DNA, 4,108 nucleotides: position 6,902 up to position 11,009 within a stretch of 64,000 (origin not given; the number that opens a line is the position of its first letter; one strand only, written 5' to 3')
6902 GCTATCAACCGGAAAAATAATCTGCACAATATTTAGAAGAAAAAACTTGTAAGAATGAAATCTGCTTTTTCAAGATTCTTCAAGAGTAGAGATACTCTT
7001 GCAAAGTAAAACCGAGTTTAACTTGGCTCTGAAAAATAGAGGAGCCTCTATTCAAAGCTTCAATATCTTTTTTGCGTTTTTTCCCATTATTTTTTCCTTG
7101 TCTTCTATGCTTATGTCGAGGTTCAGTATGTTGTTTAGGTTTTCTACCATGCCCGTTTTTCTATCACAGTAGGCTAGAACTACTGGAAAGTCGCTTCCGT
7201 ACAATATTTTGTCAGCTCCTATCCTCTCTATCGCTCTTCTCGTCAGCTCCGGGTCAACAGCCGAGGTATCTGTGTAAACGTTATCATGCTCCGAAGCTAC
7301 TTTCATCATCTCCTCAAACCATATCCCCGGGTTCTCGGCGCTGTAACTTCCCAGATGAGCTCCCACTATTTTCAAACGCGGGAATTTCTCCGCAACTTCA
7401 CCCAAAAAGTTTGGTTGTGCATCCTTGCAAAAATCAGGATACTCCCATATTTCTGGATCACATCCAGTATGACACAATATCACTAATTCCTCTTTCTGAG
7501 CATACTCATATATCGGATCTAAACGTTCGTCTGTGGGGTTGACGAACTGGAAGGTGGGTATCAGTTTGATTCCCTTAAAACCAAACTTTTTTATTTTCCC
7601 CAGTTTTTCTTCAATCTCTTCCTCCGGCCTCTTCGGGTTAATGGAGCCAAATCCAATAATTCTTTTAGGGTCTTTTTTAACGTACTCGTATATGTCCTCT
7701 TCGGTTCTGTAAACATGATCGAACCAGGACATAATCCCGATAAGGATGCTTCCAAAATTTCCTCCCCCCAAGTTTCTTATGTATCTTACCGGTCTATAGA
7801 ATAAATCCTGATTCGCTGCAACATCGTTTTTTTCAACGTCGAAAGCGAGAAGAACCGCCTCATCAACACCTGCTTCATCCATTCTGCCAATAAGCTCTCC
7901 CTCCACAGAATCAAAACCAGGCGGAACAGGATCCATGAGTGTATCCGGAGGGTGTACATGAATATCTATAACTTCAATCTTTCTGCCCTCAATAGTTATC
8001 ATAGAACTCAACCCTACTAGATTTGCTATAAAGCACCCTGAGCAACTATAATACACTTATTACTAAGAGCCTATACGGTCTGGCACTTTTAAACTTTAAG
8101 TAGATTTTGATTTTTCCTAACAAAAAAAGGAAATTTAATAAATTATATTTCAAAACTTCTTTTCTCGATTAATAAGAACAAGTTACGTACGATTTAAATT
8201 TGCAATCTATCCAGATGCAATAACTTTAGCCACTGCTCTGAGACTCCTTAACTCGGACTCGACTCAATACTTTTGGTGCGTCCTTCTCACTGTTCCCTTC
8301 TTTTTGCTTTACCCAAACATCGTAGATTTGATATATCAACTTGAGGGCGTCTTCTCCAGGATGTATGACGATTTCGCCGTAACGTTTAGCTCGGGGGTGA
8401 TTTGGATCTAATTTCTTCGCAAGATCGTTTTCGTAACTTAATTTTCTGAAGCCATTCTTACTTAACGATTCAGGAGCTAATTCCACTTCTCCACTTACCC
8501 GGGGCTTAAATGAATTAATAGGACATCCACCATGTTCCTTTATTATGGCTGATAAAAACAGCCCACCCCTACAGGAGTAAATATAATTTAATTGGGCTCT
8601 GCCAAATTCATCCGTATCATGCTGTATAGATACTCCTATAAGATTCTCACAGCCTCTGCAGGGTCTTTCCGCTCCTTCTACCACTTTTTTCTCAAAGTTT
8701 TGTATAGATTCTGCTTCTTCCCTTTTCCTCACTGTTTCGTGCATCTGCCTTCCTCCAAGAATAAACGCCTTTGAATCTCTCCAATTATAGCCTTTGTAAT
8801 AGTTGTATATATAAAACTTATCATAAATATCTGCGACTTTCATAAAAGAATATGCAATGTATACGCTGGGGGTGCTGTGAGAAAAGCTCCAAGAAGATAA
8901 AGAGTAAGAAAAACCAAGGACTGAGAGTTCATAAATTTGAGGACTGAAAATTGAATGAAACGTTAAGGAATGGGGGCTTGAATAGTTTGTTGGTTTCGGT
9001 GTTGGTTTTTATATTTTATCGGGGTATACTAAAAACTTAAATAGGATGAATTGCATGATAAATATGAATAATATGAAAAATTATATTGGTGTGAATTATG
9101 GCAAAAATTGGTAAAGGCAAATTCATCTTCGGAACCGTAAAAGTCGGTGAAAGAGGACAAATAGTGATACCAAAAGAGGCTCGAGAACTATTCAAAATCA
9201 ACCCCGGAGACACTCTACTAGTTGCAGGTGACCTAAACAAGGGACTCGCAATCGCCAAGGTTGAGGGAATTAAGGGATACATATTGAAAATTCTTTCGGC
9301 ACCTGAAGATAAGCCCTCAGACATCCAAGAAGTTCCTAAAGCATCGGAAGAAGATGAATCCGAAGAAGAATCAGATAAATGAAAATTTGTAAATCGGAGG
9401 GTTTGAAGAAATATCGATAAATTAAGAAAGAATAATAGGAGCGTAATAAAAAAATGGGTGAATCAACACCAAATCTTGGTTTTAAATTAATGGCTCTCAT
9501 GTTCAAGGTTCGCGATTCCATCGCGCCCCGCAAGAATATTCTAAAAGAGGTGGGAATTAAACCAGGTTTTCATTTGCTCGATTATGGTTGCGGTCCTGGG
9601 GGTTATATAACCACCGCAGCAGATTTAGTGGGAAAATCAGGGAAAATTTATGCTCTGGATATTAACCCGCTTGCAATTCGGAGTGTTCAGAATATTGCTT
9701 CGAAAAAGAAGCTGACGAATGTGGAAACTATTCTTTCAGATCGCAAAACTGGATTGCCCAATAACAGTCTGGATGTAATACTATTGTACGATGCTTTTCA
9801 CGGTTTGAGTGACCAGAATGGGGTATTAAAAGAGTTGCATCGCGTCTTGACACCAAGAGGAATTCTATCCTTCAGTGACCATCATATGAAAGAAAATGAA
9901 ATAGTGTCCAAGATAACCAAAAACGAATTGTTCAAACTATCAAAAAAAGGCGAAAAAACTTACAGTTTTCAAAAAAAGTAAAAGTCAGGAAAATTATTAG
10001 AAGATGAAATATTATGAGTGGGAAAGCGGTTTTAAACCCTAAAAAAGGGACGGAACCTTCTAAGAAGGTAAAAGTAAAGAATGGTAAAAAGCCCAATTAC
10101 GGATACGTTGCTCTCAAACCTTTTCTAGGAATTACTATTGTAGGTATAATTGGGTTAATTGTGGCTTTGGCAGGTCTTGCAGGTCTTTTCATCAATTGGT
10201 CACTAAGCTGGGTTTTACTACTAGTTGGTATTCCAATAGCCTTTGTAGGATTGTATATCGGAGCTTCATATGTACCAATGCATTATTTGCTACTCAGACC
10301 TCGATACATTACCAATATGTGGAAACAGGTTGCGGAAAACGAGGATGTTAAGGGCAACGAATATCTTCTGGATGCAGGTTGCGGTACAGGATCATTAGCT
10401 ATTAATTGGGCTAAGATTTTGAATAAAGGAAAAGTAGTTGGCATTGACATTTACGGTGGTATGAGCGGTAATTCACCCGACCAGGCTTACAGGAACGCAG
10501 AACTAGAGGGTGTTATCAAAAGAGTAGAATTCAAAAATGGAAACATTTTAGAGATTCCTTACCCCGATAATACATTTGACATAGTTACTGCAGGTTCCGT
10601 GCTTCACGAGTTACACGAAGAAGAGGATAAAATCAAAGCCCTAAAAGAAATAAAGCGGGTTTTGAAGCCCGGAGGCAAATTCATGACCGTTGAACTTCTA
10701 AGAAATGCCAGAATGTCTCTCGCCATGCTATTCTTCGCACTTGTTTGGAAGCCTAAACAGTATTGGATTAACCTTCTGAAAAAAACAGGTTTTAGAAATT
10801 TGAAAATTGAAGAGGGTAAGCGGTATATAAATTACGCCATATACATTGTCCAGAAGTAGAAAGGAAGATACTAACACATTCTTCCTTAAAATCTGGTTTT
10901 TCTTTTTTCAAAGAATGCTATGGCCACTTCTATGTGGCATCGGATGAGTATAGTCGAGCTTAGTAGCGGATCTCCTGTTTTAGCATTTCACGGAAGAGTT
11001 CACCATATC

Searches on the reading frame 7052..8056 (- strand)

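Call 75: search_protein_families(library=pfam, proteins=[window:7052-8056:-], max_evalue=0.001)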
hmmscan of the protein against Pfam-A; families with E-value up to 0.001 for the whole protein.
window:7052-8056:- (334 aa): 1 family
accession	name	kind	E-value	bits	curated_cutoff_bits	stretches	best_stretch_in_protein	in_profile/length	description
PF04909.20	Amidohydro_2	-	2.2e-38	133.1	26.4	1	113-334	60-289/289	Amidohydrolase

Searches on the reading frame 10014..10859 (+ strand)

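Call 75: search_protein_families(library=pfam, proteins=[window:10014-10859:+], max_evalue=0.001)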
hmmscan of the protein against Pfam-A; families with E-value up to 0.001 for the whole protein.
window:10014-10859:+ (281 aa): 13 families
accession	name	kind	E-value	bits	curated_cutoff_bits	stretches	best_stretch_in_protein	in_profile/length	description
PF13847.12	Methyltransf_31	-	3.6e-22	79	27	1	114-227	3-111/145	Methyltransferase domain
PF08241.18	Methyltransf_11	-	2.7e-21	76.5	21.2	1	119-224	1-94/95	Methyltransferase domain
PF13649.12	Methyltransf_25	-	2.2e-20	73.6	27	1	119-221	2-97/97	Methyltransferase domain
PF01209.24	Ubie_methyltran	-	3.3e-19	69.6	20.1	1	100-239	32-165/233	ubiE/COQ5 methyltransferase family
PF08242.18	Methyltransf_12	-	2.7e-15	57.3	30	1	119-223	1-98/98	Methyltransferase domain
PF13489.12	Methyltransf_23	-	4.4e-12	46.5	27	1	115-263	23-162/164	Methyltransferase domain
PF00891.24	Methyltransf_2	-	1.2e-06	28.5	22.3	1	104-233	52-172/210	O-methyltransferase domain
PF06325.19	PrmA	-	1.6e-05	25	22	1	111-231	158-264/296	Ribosomal protein L11 methyltransferase (PrmA)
PF20922.3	Anamorsin_N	-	0.00012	22.2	27.1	1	171-232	34-94/163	Anamorsin, N-terminal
PF05175.20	MTS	-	0.00014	22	23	1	116-226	33-139/170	Methyltransferase small domain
PF03141.22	Methyltransf_29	-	0.00017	20.8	23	1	97-224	100-216/506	Putative S-adenosyl-L-methionine-dependent methyltransferase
PF01739.24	CheR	-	0.00056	19.8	27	0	168-223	117-171/195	CheR methyltransferase, SAM binding domain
PF01728.25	FtsJ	-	0.00086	19.7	24.1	0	111-225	17-137/181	FtsJ-like methyltransferase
